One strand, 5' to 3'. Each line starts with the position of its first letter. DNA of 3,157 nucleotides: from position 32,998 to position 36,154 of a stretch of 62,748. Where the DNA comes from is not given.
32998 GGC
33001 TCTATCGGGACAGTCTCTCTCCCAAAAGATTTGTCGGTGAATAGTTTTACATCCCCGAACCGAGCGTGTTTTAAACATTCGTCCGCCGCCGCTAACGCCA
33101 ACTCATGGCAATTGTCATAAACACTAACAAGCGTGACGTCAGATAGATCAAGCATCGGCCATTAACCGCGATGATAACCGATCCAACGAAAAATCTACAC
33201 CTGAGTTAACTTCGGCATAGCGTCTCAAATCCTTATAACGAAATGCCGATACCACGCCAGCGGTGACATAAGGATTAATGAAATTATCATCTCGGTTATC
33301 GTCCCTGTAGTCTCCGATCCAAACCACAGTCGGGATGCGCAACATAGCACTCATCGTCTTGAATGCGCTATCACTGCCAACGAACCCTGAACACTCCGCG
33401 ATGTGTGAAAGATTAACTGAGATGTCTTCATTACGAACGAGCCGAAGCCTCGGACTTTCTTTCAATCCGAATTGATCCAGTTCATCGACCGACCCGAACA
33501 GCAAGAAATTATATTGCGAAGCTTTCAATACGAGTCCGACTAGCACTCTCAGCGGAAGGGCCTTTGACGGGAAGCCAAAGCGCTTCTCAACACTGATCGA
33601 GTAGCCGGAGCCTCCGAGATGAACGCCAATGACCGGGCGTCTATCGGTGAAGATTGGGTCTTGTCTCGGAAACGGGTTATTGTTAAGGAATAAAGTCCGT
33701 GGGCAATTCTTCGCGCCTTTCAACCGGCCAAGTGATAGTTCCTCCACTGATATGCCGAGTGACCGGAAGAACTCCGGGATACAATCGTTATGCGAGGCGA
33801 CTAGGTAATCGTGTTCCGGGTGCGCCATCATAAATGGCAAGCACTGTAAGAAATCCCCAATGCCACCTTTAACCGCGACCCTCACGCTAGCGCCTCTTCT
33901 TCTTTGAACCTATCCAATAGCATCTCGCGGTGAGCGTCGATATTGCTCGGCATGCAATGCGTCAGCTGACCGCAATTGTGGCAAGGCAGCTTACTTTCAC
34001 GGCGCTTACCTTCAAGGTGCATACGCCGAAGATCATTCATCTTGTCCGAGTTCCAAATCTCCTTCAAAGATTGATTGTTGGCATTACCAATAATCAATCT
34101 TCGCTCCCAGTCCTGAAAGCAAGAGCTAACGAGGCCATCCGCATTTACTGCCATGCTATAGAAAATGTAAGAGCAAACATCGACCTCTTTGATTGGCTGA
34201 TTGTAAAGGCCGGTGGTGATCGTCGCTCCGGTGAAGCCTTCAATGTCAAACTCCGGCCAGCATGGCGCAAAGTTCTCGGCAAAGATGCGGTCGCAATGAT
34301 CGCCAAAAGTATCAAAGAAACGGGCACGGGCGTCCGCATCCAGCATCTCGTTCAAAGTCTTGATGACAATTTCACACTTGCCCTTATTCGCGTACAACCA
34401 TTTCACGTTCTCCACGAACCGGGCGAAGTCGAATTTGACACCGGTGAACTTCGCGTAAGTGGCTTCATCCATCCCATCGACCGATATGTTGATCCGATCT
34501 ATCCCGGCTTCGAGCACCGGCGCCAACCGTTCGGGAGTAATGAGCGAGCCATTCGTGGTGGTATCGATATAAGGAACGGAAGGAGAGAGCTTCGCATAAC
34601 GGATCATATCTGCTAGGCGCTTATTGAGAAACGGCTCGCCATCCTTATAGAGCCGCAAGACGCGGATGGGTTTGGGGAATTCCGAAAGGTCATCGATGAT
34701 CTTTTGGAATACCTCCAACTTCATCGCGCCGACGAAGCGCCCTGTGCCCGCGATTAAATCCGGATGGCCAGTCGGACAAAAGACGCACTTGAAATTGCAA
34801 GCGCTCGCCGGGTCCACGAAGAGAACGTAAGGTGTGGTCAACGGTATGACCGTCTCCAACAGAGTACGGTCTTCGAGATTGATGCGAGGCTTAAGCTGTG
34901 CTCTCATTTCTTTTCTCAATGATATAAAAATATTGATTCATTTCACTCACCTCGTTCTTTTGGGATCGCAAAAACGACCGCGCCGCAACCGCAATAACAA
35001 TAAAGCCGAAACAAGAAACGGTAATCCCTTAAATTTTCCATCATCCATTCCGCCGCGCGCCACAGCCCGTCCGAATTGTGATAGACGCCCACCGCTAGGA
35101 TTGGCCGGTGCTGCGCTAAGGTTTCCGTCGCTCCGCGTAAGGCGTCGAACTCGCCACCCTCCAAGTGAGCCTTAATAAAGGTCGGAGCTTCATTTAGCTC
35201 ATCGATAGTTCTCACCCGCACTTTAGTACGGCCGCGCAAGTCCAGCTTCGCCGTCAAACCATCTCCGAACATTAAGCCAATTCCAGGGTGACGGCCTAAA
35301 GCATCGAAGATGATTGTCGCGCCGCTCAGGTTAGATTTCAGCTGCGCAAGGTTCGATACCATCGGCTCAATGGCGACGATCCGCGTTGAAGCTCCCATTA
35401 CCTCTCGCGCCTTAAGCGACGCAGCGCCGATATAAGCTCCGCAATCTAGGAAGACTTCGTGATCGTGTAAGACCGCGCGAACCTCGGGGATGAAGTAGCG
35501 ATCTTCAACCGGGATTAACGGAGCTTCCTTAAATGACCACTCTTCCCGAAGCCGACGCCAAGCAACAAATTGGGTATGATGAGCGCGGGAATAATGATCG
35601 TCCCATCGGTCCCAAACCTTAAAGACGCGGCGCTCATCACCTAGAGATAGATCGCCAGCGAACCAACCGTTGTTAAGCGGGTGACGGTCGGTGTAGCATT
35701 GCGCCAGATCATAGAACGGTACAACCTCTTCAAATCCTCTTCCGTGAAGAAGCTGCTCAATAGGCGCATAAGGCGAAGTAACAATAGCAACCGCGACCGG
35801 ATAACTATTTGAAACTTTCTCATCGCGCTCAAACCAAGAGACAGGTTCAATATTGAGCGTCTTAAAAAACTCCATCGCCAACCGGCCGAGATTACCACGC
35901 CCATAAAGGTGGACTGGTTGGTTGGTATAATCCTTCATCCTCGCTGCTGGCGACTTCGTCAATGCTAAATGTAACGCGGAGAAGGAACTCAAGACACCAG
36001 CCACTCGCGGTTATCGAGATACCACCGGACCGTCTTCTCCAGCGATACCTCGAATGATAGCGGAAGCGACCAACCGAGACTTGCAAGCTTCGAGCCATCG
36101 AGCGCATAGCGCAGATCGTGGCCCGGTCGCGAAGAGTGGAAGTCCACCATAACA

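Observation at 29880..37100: A 7-kb sugar-synthesis and glycosyltransferase island inserted in the head-morphogenesis module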

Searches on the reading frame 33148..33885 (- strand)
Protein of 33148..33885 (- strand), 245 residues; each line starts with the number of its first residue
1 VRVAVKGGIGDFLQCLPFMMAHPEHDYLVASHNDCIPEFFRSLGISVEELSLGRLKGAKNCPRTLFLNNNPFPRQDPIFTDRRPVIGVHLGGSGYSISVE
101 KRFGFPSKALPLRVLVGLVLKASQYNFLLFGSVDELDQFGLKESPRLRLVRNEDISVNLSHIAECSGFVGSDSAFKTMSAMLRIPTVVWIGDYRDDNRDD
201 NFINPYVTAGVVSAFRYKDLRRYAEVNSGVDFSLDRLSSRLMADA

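Call 4: search_protein_families(library=pfam, max_evalue=0.01, proteins=[window:33148-33885:-])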
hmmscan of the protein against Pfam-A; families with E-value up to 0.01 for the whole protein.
window:33148-33885:- (245 aa): 0 families

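Call 9: search_protein_families(library=ncbifam, max_evalue=0.01, proteins=[window:33148-33885:-])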
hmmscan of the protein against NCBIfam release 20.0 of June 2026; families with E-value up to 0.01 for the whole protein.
window:33148-33885:- (245 aa): 0 families

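Call 10: search_protein_families(library=phrogs, max_evalue=0.01, proteins=[window:33148-33885:-])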
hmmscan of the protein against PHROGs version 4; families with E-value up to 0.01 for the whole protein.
window:33148-33885:- (245 aa): 0 families

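Call 14: search_solved_structures(query=window:33148-33885:-, max_evalue=10)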
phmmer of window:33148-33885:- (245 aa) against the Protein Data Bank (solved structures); distinct sequences matched with E-value up to 10: 2.
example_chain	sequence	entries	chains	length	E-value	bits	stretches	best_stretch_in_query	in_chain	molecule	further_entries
4uuu_A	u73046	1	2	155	0.24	13.7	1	94-168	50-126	CYSTATHIONINE BETA-SYNTHASE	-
3nua_A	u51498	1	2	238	1.6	11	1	182-231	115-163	Phosphoribosylaminoimidazole-succinocarboxamide synthase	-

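Call 46: search_protein_representatives(protein=window:33148-33885:-)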
Query: 245 residues. Proteins with E-value up to 0.001 (for the whole library): 152; up to 1e-10: 114; up to 1e-30: 36. The best 150 are listed.
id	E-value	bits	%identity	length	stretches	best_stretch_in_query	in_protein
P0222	4.5e-91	320.7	62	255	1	3-238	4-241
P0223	2.4e-79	282.3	54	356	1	3-239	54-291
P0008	1.7e-61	223.9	49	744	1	4-242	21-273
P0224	2.4e-61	223.3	54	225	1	3-239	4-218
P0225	5.4e-56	205.8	58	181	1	50-235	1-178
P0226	1.7e-54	200.9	47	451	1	3-238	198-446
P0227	3.4e-54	199.9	46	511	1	2-231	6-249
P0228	1.0e-50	188.5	47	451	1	4-234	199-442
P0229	1.6e-50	187.9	43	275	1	5-238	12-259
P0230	4.5e-49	183.1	47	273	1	5-234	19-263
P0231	1.0e-48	182.0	45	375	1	3-234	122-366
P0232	1.1e-48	181.9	47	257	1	5-225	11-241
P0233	2.7e-48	180.6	45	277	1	5-229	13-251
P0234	5.5e-47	176.3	44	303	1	2-237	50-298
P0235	2.4e-46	174.2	44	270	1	5-231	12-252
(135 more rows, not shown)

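Call 48: search_protein_families(library=pfam, alignment_id=A2, max_evalue=1)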
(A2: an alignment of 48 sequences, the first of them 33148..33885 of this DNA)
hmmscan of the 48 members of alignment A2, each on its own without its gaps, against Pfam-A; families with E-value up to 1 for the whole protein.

A. member 1, window:33148-33885:- (245 aa): 0 families

B. families by the number of members that match (of 48 scanned): 23 families
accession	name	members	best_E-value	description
PF04007.18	DUF354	7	5.5e-07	Protein of unknown function (DUF354)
PF01075.23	Glyco_transf_9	6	0.00066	Glycosyltransferase family 9 (heptosyltransferase)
PF01005.24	Flavi_NS2A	2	0.17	Flavivirus non-structural protein NS2A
PF11447.13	DUF3201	1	0.005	Protein of unknown function (DUF3201)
PF01759.27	NTR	1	0.0057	UNC-6/NTR/C345C module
PF07737.17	ATLF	1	0.0092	Anthrax toxin lethal factor, N- and C-terminal domain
PF12209.13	SAC3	1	0.029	Leucine permease transcriptional regulator helical domain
PF03260.19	Lipoprotein_11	1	0.031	Lepidopteran low molecular weight (30 kD) lipoprotein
PF02504.20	FA_synthesis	1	0.031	Fatty acid synthesis protein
PF14399.12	BtrH_N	1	0.035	Butirosin biosynthesis protein H, N-terminal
PF11629.13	Mst1_SARAH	1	0.055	C terminal SARAH domain of Mst1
PF21631.3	A9CJY8-like_N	1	0.056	A9CJY8-like, N-terminal domain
PF16485.10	PLN_propep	1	0.058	Protealysin propeptide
PF04230.19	PS_pyruv_trans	1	0.06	Polysaccharide pyruvyl transferase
PF25761.1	TPR_PATROL1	1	0.09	PATROL1-like, TPR repeats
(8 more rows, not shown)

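Call 49: search_solved_structures(query=A2, max_evalue=1, show_alignments=2)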
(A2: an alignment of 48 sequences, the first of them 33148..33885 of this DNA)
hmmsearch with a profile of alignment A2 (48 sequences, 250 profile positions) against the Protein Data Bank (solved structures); distinct sequences matched with E-value up to 1: 1.
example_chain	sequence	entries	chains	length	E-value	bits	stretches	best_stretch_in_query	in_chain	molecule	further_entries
3ru4_B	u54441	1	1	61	0.87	12.2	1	184-208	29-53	Bowman-Birk type seed trypsin and chymotrypsin inhibitor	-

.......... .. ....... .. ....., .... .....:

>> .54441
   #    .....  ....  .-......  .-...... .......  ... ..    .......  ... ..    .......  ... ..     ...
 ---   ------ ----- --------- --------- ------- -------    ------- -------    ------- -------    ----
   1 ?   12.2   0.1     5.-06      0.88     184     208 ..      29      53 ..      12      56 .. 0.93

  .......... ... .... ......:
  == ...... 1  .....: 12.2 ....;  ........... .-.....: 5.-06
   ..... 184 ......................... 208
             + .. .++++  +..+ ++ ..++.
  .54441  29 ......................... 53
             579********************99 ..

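Call 63: predict_structure(alignment_id=A2)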
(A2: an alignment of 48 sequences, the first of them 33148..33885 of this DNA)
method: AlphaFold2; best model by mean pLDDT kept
length: 245 residues; sequences in the alignment: 48
mean_pLDDT: 95.9   pTM: 0.92
mean pLDDT of the five models: 95.9, 95.6, 95.0, 94.9, 94.6
residues with pLDDT >= 90: 223; 70-90: 22; 50-70: 0; < 50: 0
segments of 3 or more residues with pLDDT < 50: none
pLDDT, mean of each block of 10 residues (from residue 1): 96 98 97 91 95 90 98 97 98 87 95 98 98 94 98 96 98 95 98 96 98 98 98 98 86
secondary structure, 60 per line:
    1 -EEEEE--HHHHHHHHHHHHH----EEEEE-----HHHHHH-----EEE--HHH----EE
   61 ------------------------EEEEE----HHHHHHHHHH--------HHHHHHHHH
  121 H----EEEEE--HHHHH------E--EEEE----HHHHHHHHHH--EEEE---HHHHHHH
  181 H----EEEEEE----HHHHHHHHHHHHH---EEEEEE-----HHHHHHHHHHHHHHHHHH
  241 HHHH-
elements in order: E2-6 H9-21 E26-30 H36-41 E47-49 E85-89 H94-103 H112-121 E126-130 H133-137 E147-150 H155-164 E167-170 H174-181 E186-191 H196-208 E212-217 H223-244

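Call 65: fold_search(model_id=the predicted structure, library=pdb)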
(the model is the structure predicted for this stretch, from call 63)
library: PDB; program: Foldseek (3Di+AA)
matches with E <= 10: 1719; with E <= 0.001: 67
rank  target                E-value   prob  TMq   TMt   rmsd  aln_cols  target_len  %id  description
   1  1psw                  1.9e-07  1.00  0.58  0.45   8.6       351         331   14  Structure of E. coli ADP-heptose lps heptosyltransferase II (released 2003-07-08)
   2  3tov_A                1.3e-06  1.00  0.57  0.43   8.5       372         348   10  The crystal structure of the glycosyl transferase family 9 from Veillonella parvula DSM 2008 (released 2011-09-21)
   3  4rb4_C                3.8e-06  1.00  0.45  0.31   9.9       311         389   11  Crystal structure of dodecameric iron-containing heptosyltransferase TibC in complex with ADP-D-beta-D-heptose at 3.9  (released 2014-11-05)
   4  4rb4_L                4.0e-06  1.00  0.47  0.34   9.4       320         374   10  Crystal structure of dodecameric iron-containing heptosyltransferase TibC in complex with ADP-D-beta-D-heptose at 3.9  (released 2014-11-05)
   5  4rb4_A                7.8e-06  1.00  0.47  0.33   9.3       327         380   11  Crystal structure of dodecameric iron-containing heptosyltransferase TibC in complex with ADP-D-beta-D-heptose at 3.9  (released 2014-11-05)
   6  4rb4_B                1.2e-05  1.00  0.43  0.30  10.7       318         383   11  Crystal structure of dodecameric iron-containing heptosyltransferase TibC in complex with ADP-D-beta-D-heptose at 3.9  (released 2014-11-05)
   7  6kqw                  1.4e-05  1.00  0.52  0.42   9.7       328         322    9  Crystal structure of Yijc from B. subtilis (released 2020-09-30)
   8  4rb4_H                1.5e-05  1.00  0.48  0.34   8.9       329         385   11  Crystal structure of dodecameric iron-containing heptosyltransferase TibC in complex with ADP-D-beta-D-heptose at 3.9  (released 2014-11-05)
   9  4rap_L                1.8e-05  1.00  0.48  0.34   9.0       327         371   10  Crystal structure of bacterial iron-containing dodecameric glycosyltransferase TibC from enterotoxigenic E.coli H10407 (released 2014-10-29)
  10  4rap_J                2.1e-05  1.00  0.45  0.31  10.3       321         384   11  Crystal structure of bacterial iron-containing dodecameric glycosyltransferase TibC from enterotoxigenic E.coli H10407 (released 2014-10-29)
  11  4rb4_E                2.1e-05  1.00  0.37  0.26   9.2       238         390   10  Crystal structure of dodecameric iron-containing heptosyltransferase TibC in complex with ADP-D-beta-D-heptose at 3.9  (released 2014-11-05)
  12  4rb4_K                2.1e-05  1.00  0.36  0.25   9.5       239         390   11  Crystal structure of dodecameric iron-containing heptosyltransferase TibC in complex with ADP-D-beta-D-heptose at 3.9  (released 2014-11-05)
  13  4rb4_G                2.1e-05  1.00  0.42  0.30  10.4       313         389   10  Crystal structure of dodecameric iron-containing heptosyltransferase TibC in complex with ADP-D-beta-D-heptose at 3.9  (released 2014-11-05)
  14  4amb_A                2.1e-05  1.00  0.35  0.25  13.9       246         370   16  Crystal structure of the glycosyltransferase SnogD from Streptomyces nogalater (released 2012-09-05)
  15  4rap_A                2.2e-05  1.00  0.38  0.26   9.3       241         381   11  Crystal structure of bacterial iron-containing dodecameric glycosyltransferase TibC from enterotoxigenic E.coli H10407 (released 2014-10-29)
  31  3tov_B                1.1e-04  1.00  0.55  0.42   8.3       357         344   11  The crystal structure of the glycosyl transferase family 9 from Veillonella parvula DSM 2008 (released 2011-09-21)
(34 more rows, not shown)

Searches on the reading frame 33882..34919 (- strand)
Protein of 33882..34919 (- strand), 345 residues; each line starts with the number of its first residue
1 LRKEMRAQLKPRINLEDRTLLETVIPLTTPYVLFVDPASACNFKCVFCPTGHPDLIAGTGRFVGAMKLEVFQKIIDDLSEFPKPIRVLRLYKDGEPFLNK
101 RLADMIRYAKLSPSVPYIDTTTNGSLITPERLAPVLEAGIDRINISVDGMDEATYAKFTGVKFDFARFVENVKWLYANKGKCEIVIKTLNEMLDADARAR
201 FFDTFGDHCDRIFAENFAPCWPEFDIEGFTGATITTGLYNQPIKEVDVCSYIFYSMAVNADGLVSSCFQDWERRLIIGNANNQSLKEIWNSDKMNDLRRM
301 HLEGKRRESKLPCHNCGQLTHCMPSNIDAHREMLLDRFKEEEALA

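Call 4: search_protein_families(library=pfam, max_evalue=0.01, proteins=[window:33882-34919:-])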
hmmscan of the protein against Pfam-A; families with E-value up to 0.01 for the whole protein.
window:33882-34919:- (345 aa): 2 families
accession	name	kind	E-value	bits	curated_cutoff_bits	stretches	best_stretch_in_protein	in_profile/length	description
PF04055.27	Radical_SAM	-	5.8e-19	69.3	29.5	1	39-186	5-148/166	Radical SAM superfamily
PF13186.11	SPASM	-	6.6e-15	55.6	21.5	1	249-316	1-66/67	Iron-sulfur cluster-binding domain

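Call 9: search_protein_families(library=ncbifam, max_evalue=0.01, proteins=[window:33882-34919:-])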
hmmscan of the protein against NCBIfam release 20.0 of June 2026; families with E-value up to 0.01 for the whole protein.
window:33882-34919:- (345 aa): 42 families (the best 25 are shown)
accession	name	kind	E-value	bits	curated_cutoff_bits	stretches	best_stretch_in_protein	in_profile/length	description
TIGR04317.1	W_rSAM_matur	equivalog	1e-21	77.5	380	1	33-186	6-147/349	tungsten cofactor oxidoreductase radical SAM maturase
TIGR04311.1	rSAM_Geo_metal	subfamily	3e-18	66.1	400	1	30-158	2-123/423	radical SAM/SPASM family putative metalloenzyme maturase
NF033640.1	N_Twi_rSAM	subfamily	1.9e-16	60.2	170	2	248-318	4-71/398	twitch domain-containing radical SAM protein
TIGR04545.1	rSAM_ahbD_hemeb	equivalog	1.3e-15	57.7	500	1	39-178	8-137/339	heme b synthase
TIGR04321.1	spiroSPASM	subfamily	1.6e-15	56.8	250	2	247-316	438-502/510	spiro-SPASM protein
TIGR02666.1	moaA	equivalog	4.5e-15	55.5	284.05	1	40-174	19-149/336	GTP 3',8-cyclase MoaA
TIGR04546.1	rSAM_ahbC_deAc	equivalog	8.9e-15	54.4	650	1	38-175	46-172/390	12,18-didecarboxysiroheme deacetylase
TIGR04054.1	rSAM_NirJ1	equivalog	1.5e-14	53.5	650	1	30-173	36-167/387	putative heme d1 biosynthesis radical SAM protein NirJ1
TIGR02668.1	moaA_archaeal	equivalog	3.9e-14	52.3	325.25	1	39-171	18-139/303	GTP 3',8-cyclase MoaA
TIGR04347.1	pseudo_SAM_Halo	equivalog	4.9e-13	49.1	525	1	36-171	43-167/390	TIGR04347 family pseudo-SAM/SPASM protein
NF001199.0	PRK00164.2-1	equivalog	8.8e-13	48.1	231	1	39-162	20-133/308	GTP 3',8-cyclase MoaA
TIGR04053.2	TIGR04053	equivalog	1.5e-12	47.5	395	1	29-181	6-151/366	TIGR04053 family radical SAM/SPASM domain-containing protein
TIGR04133.1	rSAM_w_lipo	hypoth_equivalog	2.8e-12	46.3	425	1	33-178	26-163/350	TIGR04133 family radical SAM/SPASM protein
TIGR04051.1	rSAM_NirJ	equivalog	7.7e-12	44.8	515.45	1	40-176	11-136/354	heme d1 biosynthesis radical SAM protein NirJ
TIGR04251.1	SCM_rSAM_ScmF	equivalog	9e-10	38.5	400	1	38-186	11-152/353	SynChlorMet cassette radical SAM/SPASM protein ScmF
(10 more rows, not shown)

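Call 10: search_protein_families(library=phrogs, max_evalue=0.01, proteins=[window:33882-34919:-])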
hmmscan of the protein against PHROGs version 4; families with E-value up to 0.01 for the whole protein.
window:33882-34919:- (345 aa): 2 families
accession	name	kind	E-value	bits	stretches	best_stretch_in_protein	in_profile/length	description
phrog_21308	-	other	1.7e-09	37.3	1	34-186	416-564/735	radical SAM domain-containing protein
phrog_1802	-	other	2.9e-06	27.4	1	30-179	43-197/556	radical SAM domain-containing protein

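Call 15: search_solved_structures(query=window:33882-34919:-, max_evalue=0.01)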
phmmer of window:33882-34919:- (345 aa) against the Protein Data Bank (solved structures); distinct sequences matched with E-value up to 0.01: 12.
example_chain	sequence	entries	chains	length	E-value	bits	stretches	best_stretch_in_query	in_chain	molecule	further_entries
4m7s_A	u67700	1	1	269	4.1e-14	55.8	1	258-320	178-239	BtrN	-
4m7t_A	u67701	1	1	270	4.4e-14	55.7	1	258-319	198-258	BtrN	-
2fb2_A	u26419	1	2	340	2.6e-05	26.9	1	38-174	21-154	Molybdenum cofactor biosynthesis protein A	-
1tv7_A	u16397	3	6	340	3.1e-05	26.7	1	38-174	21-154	Molybdenum cofactor biosynthesis protein A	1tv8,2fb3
6b4c_A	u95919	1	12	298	0.00067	22.3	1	91-209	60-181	Viperin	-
9dgw_A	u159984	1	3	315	0.0008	22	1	91-209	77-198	Radical SAM core domain-containing protein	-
9dfw_A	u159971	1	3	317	0.0008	22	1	91-209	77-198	Radical SAM core domain-containing protein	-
7n7i_A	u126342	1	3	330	0.00093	21.8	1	91-209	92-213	Viperin-like enzyme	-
8wm2_A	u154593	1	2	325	0.0048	19.4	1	91-148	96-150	Fe-S radical SAM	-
7n7h_A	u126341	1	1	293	0.0067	19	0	91-156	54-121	VIPERIN-LIKE ENZYME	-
6q2p_A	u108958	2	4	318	0.0097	18.4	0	37-157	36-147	Radical S-adenosyl methionine domain-containing protein 2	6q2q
5vsl_A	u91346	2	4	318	0.0097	18.4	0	37-157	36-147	Radical S-adenosyl methionine domain-containing protein 2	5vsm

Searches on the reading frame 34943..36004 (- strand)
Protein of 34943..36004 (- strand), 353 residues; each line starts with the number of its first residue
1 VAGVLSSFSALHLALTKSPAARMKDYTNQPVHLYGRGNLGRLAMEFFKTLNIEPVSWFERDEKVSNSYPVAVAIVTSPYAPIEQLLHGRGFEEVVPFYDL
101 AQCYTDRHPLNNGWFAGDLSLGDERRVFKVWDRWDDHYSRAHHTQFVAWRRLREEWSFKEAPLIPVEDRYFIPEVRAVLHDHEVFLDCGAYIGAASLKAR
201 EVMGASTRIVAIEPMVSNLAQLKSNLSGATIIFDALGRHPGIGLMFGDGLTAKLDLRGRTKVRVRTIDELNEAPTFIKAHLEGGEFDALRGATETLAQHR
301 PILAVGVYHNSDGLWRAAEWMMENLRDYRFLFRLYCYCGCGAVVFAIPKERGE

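Call 4: search_protein_families(library=pfam, max_evalue=0.01, proteins=[window:34943-36004:-])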
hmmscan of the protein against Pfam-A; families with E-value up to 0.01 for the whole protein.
window:34943-36004:- (353 aa): 1 family
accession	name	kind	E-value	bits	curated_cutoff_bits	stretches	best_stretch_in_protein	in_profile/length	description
PF05050.19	Methyltransf_21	-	1.9e-10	41.6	22.7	1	187-330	1-171/173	Methyltransferase FkbM domain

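Call 9: search_protein_families(library=ncbifam, max_evalue=0.01, proteins=[window:34943-36004:-])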
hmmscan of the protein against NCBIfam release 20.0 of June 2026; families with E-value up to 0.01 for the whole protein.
window:34943-36004:- (353 aa): 1 family
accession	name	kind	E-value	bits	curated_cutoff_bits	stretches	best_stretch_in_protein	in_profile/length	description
TIGR01444.1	fkbM_fam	subfamily_domain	5e-13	49.7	37.7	1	184-305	1-140/143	FkbM family methyltransferase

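Call 10: search_protein_families(library=phrogs, max_evalue=0.01, proteins=[window:34943-36004:-])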
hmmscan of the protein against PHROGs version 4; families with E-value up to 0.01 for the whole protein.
window:34943-36004:- (353 aa): 1 family
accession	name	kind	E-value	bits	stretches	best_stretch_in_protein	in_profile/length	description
phrog_8156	-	other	3.3e-09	37.3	1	174-324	47-207/244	methyltransferase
